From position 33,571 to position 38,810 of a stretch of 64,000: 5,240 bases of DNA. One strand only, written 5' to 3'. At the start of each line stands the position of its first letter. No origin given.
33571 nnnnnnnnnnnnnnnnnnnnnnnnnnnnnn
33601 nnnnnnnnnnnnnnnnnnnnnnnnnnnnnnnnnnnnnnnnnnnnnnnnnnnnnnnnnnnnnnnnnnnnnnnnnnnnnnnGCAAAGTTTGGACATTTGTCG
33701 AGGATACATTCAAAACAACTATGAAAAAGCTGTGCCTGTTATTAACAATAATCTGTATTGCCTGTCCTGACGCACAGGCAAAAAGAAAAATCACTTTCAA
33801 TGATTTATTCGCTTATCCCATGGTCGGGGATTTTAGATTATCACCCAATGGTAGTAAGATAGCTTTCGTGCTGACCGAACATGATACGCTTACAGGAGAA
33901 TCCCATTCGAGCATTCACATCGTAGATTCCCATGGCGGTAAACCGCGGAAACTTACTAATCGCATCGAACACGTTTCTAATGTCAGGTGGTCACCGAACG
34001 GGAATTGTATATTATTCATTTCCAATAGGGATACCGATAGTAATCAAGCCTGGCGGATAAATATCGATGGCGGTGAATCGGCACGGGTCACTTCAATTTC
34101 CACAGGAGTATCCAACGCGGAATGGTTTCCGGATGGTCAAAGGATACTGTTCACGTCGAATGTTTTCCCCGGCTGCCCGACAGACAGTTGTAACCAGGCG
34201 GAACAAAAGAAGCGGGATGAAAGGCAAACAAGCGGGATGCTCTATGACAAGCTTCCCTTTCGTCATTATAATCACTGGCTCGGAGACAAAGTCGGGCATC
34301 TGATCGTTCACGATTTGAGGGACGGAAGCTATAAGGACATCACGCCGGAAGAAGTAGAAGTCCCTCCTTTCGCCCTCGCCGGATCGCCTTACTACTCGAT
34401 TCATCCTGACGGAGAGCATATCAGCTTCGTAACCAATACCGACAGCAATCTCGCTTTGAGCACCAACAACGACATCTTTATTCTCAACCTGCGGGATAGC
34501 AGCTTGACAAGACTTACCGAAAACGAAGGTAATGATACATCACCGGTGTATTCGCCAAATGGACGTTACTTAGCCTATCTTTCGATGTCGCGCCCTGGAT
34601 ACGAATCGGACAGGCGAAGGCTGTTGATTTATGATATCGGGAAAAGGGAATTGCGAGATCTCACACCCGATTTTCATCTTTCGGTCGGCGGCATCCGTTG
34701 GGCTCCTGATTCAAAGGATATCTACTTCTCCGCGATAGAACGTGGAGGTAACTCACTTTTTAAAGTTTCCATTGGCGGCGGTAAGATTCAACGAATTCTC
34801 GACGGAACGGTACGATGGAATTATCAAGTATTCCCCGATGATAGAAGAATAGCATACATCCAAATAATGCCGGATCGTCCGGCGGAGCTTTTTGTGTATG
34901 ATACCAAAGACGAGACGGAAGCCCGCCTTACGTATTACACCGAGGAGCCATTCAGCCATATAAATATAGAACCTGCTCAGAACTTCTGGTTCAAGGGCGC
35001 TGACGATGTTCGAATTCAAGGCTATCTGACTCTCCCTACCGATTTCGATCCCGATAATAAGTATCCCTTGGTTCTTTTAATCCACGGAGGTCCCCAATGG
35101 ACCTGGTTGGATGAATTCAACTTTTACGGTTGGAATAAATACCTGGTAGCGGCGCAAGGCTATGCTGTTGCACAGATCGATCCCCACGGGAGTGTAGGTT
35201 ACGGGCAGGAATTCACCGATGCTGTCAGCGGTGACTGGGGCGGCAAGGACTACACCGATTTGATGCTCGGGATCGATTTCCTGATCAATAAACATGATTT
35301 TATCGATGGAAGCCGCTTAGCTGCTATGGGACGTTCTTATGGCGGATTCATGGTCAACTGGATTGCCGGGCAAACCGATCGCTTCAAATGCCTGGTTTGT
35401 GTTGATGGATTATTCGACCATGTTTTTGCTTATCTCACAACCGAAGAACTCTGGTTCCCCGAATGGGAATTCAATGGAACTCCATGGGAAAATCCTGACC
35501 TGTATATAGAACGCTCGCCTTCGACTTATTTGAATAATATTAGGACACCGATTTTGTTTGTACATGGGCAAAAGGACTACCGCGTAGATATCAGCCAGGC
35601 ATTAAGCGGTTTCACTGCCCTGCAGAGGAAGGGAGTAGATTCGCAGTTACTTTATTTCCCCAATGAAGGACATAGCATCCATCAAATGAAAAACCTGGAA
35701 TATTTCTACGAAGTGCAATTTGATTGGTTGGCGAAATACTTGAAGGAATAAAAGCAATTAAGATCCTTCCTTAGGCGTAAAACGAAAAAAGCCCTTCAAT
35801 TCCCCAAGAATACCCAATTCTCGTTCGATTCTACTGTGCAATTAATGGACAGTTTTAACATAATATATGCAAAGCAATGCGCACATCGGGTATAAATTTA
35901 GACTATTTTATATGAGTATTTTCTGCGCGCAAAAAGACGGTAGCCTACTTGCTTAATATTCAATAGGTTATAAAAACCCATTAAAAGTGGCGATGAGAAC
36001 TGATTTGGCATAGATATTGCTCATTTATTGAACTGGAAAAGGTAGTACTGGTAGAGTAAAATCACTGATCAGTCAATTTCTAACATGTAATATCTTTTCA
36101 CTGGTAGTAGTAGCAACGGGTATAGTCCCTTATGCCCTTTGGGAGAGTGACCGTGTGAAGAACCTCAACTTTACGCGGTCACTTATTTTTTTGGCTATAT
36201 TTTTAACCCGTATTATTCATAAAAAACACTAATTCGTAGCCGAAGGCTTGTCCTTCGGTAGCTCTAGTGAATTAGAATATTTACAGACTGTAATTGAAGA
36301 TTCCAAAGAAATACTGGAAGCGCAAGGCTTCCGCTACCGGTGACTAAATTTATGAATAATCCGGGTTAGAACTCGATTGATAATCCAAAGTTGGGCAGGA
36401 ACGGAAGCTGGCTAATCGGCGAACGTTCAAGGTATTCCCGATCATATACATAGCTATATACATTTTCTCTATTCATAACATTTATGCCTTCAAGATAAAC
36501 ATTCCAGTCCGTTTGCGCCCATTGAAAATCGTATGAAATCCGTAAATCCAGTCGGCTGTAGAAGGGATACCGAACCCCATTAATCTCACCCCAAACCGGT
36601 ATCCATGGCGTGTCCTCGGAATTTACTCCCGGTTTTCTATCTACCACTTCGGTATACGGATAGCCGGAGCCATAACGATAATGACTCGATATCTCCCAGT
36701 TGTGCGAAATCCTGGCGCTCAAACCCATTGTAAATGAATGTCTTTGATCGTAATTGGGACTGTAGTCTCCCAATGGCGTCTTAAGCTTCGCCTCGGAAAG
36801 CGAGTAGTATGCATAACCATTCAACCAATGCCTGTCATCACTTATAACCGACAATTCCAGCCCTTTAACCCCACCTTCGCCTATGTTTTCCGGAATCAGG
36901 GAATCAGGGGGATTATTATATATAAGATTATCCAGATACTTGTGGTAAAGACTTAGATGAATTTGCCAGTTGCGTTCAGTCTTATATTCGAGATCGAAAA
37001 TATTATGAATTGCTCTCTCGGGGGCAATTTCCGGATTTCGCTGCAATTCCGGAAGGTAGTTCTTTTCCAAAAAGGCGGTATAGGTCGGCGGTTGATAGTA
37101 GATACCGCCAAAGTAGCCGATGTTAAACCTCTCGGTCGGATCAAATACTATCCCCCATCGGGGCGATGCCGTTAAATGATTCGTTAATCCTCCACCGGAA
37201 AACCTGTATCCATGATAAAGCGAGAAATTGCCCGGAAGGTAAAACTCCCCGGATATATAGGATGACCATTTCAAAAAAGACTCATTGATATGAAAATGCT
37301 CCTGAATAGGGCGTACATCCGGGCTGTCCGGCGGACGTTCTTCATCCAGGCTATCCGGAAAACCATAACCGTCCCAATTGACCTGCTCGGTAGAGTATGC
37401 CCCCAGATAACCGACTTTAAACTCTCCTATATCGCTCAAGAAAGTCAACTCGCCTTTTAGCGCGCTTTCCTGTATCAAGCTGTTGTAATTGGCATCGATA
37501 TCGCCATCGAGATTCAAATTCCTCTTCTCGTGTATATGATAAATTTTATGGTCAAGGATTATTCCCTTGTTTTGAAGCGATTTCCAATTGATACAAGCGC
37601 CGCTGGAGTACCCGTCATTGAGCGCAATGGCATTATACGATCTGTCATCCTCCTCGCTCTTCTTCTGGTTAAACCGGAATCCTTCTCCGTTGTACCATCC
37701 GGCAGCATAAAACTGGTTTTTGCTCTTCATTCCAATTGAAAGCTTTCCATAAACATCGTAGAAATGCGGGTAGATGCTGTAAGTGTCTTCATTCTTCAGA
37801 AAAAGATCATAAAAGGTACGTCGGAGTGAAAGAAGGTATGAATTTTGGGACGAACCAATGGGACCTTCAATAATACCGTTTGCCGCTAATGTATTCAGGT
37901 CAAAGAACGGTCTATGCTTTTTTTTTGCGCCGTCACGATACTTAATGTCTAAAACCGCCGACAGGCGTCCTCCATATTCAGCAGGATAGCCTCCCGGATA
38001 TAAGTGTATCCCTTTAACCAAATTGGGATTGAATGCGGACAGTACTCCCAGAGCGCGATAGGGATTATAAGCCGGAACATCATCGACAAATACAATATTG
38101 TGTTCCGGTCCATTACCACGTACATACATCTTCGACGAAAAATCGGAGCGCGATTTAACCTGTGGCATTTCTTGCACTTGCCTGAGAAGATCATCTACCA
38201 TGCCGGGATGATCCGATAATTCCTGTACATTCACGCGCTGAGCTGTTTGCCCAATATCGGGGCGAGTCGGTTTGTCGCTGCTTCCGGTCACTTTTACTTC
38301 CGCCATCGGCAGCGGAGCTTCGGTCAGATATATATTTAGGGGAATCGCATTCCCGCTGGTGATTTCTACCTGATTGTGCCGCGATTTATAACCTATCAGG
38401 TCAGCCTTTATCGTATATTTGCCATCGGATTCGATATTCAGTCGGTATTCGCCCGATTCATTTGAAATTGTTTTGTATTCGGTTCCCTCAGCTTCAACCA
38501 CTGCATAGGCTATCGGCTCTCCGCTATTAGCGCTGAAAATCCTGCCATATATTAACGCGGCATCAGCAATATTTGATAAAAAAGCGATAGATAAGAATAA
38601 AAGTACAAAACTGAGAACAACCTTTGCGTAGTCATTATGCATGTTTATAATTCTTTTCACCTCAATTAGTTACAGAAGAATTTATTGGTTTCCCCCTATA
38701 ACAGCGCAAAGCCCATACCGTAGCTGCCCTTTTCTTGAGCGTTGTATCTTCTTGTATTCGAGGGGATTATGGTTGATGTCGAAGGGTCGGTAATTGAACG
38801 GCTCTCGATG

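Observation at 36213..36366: A ~154-bp miniature inverted-repeat element with ~20-bp TIRs and two internal hairpins; three copies in this window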

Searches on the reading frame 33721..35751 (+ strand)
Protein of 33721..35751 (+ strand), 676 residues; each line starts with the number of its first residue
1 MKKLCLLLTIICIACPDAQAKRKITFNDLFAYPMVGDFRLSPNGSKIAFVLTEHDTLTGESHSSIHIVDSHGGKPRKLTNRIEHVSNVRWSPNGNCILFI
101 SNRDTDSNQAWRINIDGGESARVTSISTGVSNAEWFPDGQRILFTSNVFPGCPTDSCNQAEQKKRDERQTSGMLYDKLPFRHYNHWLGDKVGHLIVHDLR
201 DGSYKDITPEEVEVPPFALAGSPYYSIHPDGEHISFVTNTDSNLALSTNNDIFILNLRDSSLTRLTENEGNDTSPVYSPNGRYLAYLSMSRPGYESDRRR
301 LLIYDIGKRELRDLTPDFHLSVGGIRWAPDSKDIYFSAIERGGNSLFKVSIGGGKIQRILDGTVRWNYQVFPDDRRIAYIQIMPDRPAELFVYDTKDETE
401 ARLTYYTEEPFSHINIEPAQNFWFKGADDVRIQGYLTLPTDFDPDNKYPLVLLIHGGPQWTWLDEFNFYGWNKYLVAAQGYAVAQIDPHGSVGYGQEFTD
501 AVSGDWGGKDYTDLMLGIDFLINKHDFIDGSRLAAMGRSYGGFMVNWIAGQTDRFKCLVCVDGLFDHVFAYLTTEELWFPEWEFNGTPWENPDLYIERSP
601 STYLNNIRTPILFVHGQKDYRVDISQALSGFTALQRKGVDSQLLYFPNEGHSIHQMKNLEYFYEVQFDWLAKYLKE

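Call 7: search_protein_families(library=pfam, proteins=[window:33721-35751:+])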
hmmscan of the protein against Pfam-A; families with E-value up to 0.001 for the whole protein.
window:33721-35751:+ (676 aa): 10 families
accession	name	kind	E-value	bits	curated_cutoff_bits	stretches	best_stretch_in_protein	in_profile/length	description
PF00326.27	Peptidase_S9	-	1.2e-61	208.4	22.6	1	468-675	3-211/213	Prolyl oligopeptidase family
PF07676.18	PD40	-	1.2e-21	76.6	20.9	1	262-289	1-28/38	WD40-like Beta Propeller Repeat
PF00930.27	DPPIV_N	-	1.2e-10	41.1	22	0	229-287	2-60/354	Dipeptidyl peptidase IV (DPP IV) N-terminal region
PF00561.26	Abhydrolase_1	-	9e-09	35.8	25.8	1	449-574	1-112/245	alpha/beta hydrolase fold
PF20434.5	BD-FAE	-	1.5e-08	34.9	26.8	1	445-627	10-208/215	BD-FAE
PF02129.25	Peptidase_S15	-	4.9e-07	30.2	23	0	457-568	46-133/262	X-Pro dipeptidyl-peptidase (S15 family)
PF25174.1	Beta-prop_THOC3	-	2e-06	27.4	305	0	52-146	57-148/272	THOC3 beta-propeller domain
PF02897.21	Peptidase_S9_N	-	5.8e-05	22.5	24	0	34-109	125-196/414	Prolyl oligopeptidase, N-terminal beta-propeller domain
PF08840.17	BAAT_C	-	0.00027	21.5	20.9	0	518-654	10-161/210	BAAT / Acyl-CoA thioester hydrolase C terminal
PF24817.1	WD40_WDHD1_1st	-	0.00052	19.7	109.9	0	234-337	184-283/291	WDHD1 first WD40 domain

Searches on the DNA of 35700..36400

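Call 52: search_rna_families(source=window, start=35700, end=36400, threshold=evalue, max_evalue=1, show_alignments=2)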
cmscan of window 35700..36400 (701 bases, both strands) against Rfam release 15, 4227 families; matches with E-value up to 1: 0.
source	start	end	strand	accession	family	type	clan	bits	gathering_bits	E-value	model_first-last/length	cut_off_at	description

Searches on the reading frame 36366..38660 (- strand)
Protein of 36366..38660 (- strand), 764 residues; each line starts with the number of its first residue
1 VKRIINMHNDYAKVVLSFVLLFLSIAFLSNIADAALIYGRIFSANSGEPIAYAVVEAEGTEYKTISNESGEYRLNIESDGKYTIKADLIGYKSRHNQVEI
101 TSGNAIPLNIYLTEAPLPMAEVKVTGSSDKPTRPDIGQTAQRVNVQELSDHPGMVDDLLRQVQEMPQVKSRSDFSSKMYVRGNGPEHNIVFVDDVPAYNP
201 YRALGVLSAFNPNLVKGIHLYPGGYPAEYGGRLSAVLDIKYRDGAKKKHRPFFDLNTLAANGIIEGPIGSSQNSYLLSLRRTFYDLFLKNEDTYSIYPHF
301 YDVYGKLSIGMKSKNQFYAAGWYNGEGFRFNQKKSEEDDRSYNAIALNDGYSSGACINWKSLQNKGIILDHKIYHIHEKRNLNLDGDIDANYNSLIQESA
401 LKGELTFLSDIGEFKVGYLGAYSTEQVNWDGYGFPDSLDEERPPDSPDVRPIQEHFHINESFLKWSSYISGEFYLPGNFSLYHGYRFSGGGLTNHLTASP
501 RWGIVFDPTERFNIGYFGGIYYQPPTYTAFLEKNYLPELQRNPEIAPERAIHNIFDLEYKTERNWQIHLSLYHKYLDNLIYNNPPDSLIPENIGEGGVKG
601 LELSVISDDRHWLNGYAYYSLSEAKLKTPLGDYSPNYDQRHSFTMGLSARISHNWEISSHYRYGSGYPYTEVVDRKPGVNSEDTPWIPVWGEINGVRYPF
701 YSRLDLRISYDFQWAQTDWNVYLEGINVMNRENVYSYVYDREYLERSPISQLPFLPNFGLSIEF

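Call 7: search_protein_families(library=pfam, proteins=[window:36366-38660:-])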
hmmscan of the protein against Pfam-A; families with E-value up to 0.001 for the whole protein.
window:36366-38660:- (764 aa): 3 families
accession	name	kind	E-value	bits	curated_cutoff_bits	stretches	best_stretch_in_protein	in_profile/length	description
PF13715.12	CarbopepD_reg_2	-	3.4e-16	59.5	32.2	1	37-124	1-88/88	CarboxypepD_reg-like domain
PF13620.12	CarboxypepD_reg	-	1.4e-13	51.4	32.3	1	37-113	2-82/82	Carboxypeptidase regulatory-like domain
PF07715.20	Plug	-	2.3e-08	35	23.9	1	136-232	5-102/107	TonB-dependent Receptor Plug Domain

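Call 32: find_homologous_proteins(query=window:36366-38660:-, max_evalue=1e-50)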
Query window:36366-38660:- (764 aa): 8 proteins with E <= 1e-50 among 8000 candidates.
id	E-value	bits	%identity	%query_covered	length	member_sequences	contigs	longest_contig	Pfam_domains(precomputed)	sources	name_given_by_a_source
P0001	0.0e+0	1568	87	99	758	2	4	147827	PF13715.13,PF07715.21,PF13620.13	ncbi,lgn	-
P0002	3.2e-287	973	55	96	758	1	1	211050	PF13715.13,PF07715.21,PF13620.13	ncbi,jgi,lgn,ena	-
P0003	3.1e-282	957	51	99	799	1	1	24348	PF13715.13,PF07715.21,PF13620.13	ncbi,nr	ncbi:MAG: TonB-dependent receptor [candidate division Zixibacteria bacterium]|nr:TonB-dependent rece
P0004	1.3e-280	951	54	99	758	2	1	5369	PF13715.13,PF07715.21,PF13620.13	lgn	-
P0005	1.2e-65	240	32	39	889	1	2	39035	PF13715.13,PF25183.2,PF07715.21,PF13620.13,PF00593.31,PF09430.17,PF22904.4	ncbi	-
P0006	1.3e-63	234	28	97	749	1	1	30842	PF13715.13,PF25183.2,PF07715.21,PF13620.13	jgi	jgi:hypothetical protein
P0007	1.3e-55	207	26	98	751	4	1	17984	PF13715.13,PF25183.2,PF07715.21,PF13620.13,PF00593.31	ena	-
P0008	3.6e-53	199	25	98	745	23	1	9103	PF13715.13,PF07715.21,PF13620.13,PF00593.31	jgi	jgi:CarboxypepD_reg-like domain/TonB-dependent Receptor Plug Domain/TonB dependent receptor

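Call 33: find_encoding_contigs(protein=P0001, flank=10000, max_places=6)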
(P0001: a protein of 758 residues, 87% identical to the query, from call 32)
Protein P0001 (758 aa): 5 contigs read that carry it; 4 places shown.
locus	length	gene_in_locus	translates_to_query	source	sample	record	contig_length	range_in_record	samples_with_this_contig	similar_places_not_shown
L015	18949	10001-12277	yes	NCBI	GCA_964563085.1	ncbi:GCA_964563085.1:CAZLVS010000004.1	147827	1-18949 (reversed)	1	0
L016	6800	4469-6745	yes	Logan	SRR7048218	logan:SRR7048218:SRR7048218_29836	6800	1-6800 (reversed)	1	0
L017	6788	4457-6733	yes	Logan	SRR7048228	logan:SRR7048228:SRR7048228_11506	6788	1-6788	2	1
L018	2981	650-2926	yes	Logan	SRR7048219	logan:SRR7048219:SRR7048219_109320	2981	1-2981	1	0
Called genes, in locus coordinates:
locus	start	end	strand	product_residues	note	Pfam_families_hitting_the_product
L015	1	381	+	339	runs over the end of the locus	PF13439:Glyco_transf_4, PF13579:Glyco_trans_4_4, PF00534:Glycos_transf_1, PF13692:Glyco_trans_1_4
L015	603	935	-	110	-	-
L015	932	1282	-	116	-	PF18924:DUF5674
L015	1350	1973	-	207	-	PF01914:MarC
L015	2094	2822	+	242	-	PF05711:TylF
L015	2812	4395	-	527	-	PF03023:MurJ, PF01554:MatE (faint)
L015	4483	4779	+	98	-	PF01649:Ribosomal_S20p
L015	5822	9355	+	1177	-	PF01364:Peptidase_C25, PF18962:Por_Secre_tail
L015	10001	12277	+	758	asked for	PF13620:CarboxypepD_reg, PF13715:CarbopepD_reg_2, PF07715:Plug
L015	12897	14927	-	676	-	PF00930:DPPIV_N (faint), PF26550:Tricorn_2nd (weak), PF25174:Beta-prop_THOC3 (faint), PF26549:Tricorn_N, PF07676:PD40 (weak), PF26549:Tricorn_N, PF02129:Peptidase_S15 (faint), PF00326:Peptidase_S9, +2 more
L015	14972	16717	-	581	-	PF01979:Amidohydro_1, PF07969:Amidohydro_3 (weak), PF13382:Adenine_deam_C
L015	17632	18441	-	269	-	PF03783:CsgG, PF11684:DUF3280 (weak), PF13036:LpoB (weak), PF03544:TonB_C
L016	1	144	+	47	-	?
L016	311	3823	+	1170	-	PF01364:Peptidase_C25, PF18962:Por_Secre_tail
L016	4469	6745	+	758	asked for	PF13620:CarboxypepD_reg, PF13715:CarbopepD_reg_2, PF07715:Plug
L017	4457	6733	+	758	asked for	PF13620:CarboxypepD_reg, PF13715:CarbopepD_reg_2, PF07715:Plug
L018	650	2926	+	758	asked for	PF13620:CarboxypepD_reg, PF13715:CarbopepD_reg_2, PF07715:Plug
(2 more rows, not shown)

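Call 34: find_encoding_contigs(protein=P0002, flank=10000, max_places=3)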
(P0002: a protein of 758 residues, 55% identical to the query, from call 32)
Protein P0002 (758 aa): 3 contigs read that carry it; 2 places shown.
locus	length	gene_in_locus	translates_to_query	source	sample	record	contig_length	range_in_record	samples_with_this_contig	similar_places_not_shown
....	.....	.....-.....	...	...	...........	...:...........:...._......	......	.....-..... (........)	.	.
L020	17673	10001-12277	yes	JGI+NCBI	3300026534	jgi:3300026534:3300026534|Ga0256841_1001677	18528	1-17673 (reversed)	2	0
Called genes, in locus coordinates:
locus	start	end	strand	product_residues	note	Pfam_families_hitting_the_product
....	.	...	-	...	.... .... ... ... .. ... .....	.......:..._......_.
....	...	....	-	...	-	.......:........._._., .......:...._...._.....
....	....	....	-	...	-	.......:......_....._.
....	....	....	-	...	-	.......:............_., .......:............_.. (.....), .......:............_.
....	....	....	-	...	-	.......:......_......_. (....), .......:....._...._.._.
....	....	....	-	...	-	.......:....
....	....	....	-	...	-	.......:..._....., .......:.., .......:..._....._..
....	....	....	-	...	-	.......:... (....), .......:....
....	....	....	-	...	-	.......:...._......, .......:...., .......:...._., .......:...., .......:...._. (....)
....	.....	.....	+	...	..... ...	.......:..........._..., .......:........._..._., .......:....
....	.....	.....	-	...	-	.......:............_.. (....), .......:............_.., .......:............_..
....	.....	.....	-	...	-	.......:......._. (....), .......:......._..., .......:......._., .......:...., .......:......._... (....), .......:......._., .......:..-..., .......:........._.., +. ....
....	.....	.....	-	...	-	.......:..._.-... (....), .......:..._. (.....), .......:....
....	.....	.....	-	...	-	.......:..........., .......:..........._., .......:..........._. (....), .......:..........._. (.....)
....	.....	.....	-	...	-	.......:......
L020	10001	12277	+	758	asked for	PF13620:CarboxypepD_reg, PF13715:CarbopepD_reg_2, PF07715:Plug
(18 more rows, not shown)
